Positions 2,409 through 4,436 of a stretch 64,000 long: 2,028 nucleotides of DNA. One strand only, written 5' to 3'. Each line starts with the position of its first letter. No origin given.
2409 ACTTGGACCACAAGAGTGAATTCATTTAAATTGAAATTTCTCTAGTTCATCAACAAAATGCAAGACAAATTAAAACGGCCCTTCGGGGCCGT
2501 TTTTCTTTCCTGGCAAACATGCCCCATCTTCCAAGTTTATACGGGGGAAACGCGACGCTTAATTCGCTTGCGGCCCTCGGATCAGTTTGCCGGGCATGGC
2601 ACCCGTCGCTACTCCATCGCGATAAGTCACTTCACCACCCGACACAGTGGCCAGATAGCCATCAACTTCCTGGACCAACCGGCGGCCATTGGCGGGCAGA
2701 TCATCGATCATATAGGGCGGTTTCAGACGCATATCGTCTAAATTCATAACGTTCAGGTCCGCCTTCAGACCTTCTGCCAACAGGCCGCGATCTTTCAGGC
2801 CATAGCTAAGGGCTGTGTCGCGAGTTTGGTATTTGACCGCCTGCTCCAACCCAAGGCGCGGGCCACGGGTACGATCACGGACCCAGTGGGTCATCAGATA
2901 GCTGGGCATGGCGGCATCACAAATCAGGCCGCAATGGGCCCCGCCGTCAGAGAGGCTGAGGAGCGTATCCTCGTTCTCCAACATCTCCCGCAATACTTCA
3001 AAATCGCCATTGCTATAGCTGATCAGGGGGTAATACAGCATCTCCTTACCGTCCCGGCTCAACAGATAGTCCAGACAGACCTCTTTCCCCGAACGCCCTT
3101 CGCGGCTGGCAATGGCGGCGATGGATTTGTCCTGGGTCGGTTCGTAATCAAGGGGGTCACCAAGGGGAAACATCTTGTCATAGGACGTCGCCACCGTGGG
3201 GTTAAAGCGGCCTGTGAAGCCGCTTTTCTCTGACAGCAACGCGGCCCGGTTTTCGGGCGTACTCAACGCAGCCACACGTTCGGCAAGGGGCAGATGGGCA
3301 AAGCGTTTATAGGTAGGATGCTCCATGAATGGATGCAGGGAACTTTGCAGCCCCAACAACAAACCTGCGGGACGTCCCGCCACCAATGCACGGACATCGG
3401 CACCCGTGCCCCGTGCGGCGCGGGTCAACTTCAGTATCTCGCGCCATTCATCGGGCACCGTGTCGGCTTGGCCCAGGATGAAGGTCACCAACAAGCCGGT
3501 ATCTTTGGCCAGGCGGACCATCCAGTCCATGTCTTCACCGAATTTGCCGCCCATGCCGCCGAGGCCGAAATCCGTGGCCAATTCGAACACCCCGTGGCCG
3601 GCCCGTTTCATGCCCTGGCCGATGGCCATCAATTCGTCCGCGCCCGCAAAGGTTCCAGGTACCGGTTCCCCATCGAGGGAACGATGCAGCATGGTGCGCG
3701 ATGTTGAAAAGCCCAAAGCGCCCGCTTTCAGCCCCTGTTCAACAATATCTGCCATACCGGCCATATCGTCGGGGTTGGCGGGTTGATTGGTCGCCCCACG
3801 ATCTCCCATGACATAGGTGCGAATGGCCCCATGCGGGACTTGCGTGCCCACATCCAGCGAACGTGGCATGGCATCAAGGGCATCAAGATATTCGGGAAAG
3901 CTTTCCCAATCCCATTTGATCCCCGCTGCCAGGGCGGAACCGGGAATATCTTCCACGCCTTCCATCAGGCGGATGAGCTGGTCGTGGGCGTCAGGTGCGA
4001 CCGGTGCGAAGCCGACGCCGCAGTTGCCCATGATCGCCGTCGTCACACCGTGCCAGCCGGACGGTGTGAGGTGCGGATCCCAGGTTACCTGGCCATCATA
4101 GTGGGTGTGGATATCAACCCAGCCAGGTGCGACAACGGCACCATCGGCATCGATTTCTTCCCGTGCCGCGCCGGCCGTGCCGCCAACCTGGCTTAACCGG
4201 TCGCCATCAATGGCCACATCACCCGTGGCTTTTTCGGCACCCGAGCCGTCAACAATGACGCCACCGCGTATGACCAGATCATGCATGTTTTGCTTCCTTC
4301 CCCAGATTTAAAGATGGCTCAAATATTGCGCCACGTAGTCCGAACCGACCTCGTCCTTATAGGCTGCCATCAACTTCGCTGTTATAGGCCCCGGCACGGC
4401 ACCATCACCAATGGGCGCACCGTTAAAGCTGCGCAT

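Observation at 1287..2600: Duplication/deletion scar: truncated aminotransferase and D-aminoacylase paralog fragments plus a 29-bp exact direct repeat flanking the VPLPA-CTERM gene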

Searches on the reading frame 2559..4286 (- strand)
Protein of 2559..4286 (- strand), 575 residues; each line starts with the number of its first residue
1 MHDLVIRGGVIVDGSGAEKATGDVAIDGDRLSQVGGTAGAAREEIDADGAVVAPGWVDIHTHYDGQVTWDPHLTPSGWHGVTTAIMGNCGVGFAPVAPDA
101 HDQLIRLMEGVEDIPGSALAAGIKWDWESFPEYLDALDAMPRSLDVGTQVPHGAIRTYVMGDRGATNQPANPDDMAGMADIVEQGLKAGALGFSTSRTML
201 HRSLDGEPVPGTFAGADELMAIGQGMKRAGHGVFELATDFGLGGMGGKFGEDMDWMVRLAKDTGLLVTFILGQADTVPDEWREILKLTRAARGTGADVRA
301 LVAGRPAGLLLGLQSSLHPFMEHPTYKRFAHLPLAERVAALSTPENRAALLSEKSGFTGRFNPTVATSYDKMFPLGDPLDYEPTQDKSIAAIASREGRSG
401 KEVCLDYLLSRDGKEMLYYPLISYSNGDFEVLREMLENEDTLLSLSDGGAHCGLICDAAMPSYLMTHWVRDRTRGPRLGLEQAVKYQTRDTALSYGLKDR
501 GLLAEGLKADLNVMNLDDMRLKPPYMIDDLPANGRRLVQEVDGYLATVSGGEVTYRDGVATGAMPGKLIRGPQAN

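Call 8: find_related_loci(query=window:2559-4286:-, collection=genome_contigs, flank=6000)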
Query window:2559-4286:- (575 aa) in genome_contigs; peptide patterns used: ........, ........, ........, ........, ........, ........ (x = any residue, [..] = any of these).
600 stretches matched a pattern (row limit reached: there are more); 590 encode a relative of the query (tblastn E <= 1e-3); the best 80 are kept; 80 distinct loci.
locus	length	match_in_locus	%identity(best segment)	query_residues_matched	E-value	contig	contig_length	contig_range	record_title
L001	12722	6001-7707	63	1-574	0e+0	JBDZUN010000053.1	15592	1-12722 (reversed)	MAG: Hyphomicrobiales bacterium isolate PE_seawater43 NODE_975_length_15592, whole genome shotgun sequence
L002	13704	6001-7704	62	1-574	0e+0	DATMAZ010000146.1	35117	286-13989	MAG TPA_asm: Candidatus Limnocylindria bacterium isolate SMAG_U13339 k141_493193, whole genome shotgun sequence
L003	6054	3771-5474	60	1-574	0e+0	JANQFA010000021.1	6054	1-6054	MAG: Myxococcota bacterium isolate PL23a_bin.57 k99_5340796, whole genome shotgun sequence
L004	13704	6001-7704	62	1-574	0e+0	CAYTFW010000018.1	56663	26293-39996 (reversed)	MAG TPA_asm: uncultured Rhizobiaceae bacterium isolate binchicken_co311_107 genome assembly, contig: NODE_989_length_566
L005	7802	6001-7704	60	1-574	0e+0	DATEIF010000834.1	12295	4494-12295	MAG TPA_asm: Vineibacter sp. isolate SMAG_U8830 k141_1586449, whole genome shotgun sequence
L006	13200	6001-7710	59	1-575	0e+0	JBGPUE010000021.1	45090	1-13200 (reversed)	MAG: Candidatus Binataceae bacterium isolate OBJ1_062018_110_50 k141_676601_length_45090_cov_15.4459, whole genome shotg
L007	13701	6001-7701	59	1-573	0e+0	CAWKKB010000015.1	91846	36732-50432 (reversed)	MAG: uncultured delta proteobacterium isolate MFD00731.bin.2.133 genome assembly, contig: contig_92832, whole genome sho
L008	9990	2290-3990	59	1-573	0e+0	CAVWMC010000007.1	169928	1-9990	MAG: uncultured delta proteobacterium isolate MFD04463.bin.1.288 genome assembly, contig: contig_34323, whole genome sho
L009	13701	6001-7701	58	1-573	0e+0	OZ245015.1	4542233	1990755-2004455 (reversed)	MAG: Myxococcota bacterium isolate 85673d58-4904-4b26-8d51-d6408ed8c16c genome assembly, chromosome: 1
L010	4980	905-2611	57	1-573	0e+0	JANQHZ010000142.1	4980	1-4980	MAG: Candidatus Binatia bacterium isolate PL24a_bin.3 k99_20124, whole genome shotgun sequence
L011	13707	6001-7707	57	1-573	0e+0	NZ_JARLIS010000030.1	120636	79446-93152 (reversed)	MAG: Parvibaculum sp. isolate MAG_BA296 MetaBAT2_Bin_296_Anoxic_k141_1583562, whole genome shotgun sequence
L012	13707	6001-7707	56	1-573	0e+0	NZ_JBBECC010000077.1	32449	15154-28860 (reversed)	MAG: Parvibaculum sp. isolate LejiaF_63_19 Lejia_F_2028_length_32449_cov_11, whole genome shotgun sequence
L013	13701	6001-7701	59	1-574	0e+0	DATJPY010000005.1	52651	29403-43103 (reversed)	MAG TPA_asm: Myxococcota bacterium isolate SMAG_U14925 k141_4274394, whole genome shotgun sequence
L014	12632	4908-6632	59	1-574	0e+0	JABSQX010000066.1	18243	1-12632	MAG: Myxococcales bacterium isolate DT_71 DT-Myxococcota-3_scaffold_66, whole genome shotgun sequence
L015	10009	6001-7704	58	1-574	0e+0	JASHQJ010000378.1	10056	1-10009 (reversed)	MAG: Candidatus Binataceae bacterium isolate JOPF072 JOPF_AWAY_contig_1000025, whole genome shotgun sequence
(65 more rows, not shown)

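Call 9: find_encoding_contigs(protein=window:2559-4286:-, flank=6000, max_places=10)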
Protein window:2559-4286:- (575 aa): 10 contigs read that carry it; 6 places shown.
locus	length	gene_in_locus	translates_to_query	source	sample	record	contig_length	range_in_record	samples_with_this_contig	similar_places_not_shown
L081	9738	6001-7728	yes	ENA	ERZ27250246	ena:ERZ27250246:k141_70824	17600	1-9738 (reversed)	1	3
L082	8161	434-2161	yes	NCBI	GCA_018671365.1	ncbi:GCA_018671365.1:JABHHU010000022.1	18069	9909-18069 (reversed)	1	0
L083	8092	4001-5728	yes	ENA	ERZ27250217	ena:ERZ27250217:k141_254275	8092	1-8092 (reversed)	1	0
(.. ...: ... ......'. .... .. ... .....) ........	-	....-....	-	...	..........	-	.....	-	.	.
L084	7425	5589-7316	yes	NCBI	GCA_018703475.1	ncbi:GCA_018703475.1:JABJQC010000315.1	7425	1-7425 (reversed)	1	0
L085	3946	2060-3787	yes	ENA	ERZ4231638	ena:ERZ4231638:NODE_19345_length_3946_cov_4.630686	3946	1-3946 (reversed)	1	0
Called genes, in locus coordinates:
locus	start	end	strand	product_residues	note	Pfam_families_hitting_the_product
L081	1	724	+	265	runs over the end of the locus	PF00378:ECH_1, PF16113:ECH_2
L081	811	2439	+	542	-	PF02776:TPP_enzyme_N, PF00205:TPP_enzyme_M, PF02775:TPP_enzyme_C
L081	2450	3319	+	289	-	PF00795:CN_hydrolase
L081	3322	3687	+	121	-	PF04993:TfoX_N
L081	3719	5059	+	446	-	PF02754:CCG (faint), PF13183:Fer4_8 (faint), PF13187:Fer4_9 (faint), PF13237:Fer4_10 (faint), PF13484:Fer4_16 (faint), PF13534:Fer4_17 (faint), PF13746:Fer4_18 (faint), PF14697:Fer4_21 (faint), +3 more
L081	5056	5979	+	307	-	PF01063:Aminotran_4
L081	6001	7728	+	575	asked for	PF01979:Amidohydro_1 (faint), PF07969:Amidohydro_3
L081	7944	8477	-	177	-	-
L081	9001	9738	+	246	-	?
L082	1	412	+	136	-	PF01063:Aminotran_4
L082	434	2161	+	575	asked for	PF01979:Amidohydro_1 (faint), PF07969:Amidohydro_3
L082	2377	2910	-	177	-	-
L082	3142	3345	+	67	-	-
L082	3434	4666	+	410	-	PF00155:Aminotran_1_2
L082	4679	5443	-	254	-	PF00106:adh_short, PF08659:KR, PF13561:adh_short_C2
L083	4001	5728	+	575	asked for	PF01979:Amidohydro_1 (faint), PF07969:Amidohydro_3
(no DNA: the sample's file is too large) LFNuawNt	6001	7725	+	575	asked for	PF01979:Amidohydro_1 (faint), PF07969:Amidohydro_3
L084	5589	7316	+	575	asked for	PF01979:Amidohydro_1 (faint), PF07969:Amidohydro_3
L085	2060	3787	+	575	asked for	PF01979:Amidohydro_1 (faint), PF07969:Amidohydro_3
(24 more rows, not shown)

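Call 21: search_protein_families(library=ncbifam, proteins=[window:2559-4286:-], max_evalue=0.01)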
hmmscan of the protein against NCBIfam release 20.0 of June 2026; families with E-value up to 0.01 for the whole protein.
window:2559-4286:- (575 aa): 53 families (the best 25 are shown)
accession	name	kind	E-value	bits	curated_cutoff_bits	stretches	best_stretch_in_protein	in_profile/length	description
NF006560.0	PRK09061.1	subfamily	2.5e-19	68.9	340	1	1-96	25-114/517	amidohydrolase family protein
NF006689.0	PRK09237.1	equivalog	5.6e-15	54.8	371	1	2-85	3-90/383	amidohydrolase/deacetylase family metallohydrolase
NF004839.0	PRK06189.1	equivalog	1.5e-13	50.2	631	2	1-65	2-65/451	allantoinase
NF009941.0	PRK13404.1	subfamily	6.1e-12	44.9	647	1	2-68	4-68/478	dihydropyrimidinase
TIGR02318.1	phosphono_phnM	equivalog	2.5e-10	39.8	390.55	2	476-518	318-360/376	phosphonate metabolism protein PhnM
TIGR03178.1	allantoinase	equivalog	6.1e-10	38.5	357.85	1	3-74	1-73/441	allantoinase AllB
NF006837.0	PRK09357.1-2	equivalog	7.3e-10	38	575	2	18-63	15-63/428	dihydroorotase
TIGR02033.1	D-hydantoinase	equivalog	7.8e-10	38.3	393.25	1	5-65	2-62/454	dihydropyrimidinase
NF006559.0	PRK09060.1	equivalog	1.1e-09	37.2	482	1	2-64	5-66/444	dihydroorotase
NF006839.0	PRK09357.1-4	equivalog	1.2e-09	37.3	576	1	4-63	2-62/422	dihydroorotase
NF011984.0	PRK15446.1-5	equivalog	3.1e-09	36.1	260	2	476-515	322-360/379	alpha-D-ribose 1-methylphosphonate 5-triphosphate diphosphatase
NF006056.0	PRK08204.1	subfamily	3.8e-09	35.8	391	1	2-62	3-66/449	hypothetical protein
NF005557.0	PRK07228.1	equivalog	5.1e-09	35.3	522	1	5-62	5-64/445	5'-deoxyadenosine deaminase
NF009060.0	PRK12394.1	equivalog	6.1e-09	35.1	442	1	2-85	3-89/381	metallo-dependent hydrolase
NF009059.0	PRK12393.1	equivalog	7.7e-09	34.8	543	2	459-521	337-401/460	amidohydrolase family protein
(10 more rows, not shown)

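Call 22: search_protein_families(library=pfam, proteins=[window:2559-4286:-], max_evalue=0.01)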
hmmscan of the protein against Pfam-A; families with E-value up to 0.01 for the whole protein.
window:2559-4286:- (575 aa): 2 families
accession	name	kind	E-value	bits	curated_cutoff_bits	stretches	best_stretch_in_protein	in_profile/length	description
PF07969.17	Amidohydro_3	-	1.1e-51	177.3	29.7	1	43-555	1-472/472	Amidohydrolase family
PF01979.26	Amidohydro_1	-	1.6e-06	28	25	1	423-519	226-322/345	Amidohydrolase family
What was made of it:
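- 2559..4286 (-): Intact Amidohydro_3 amidohydrolase (N-acyl-D-amino-acid deacylase-like, DA), 575 aa. Source of both DA' patches (2572-2600 and 2893-2940). PF07969 E = 1e-51 (call 22).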
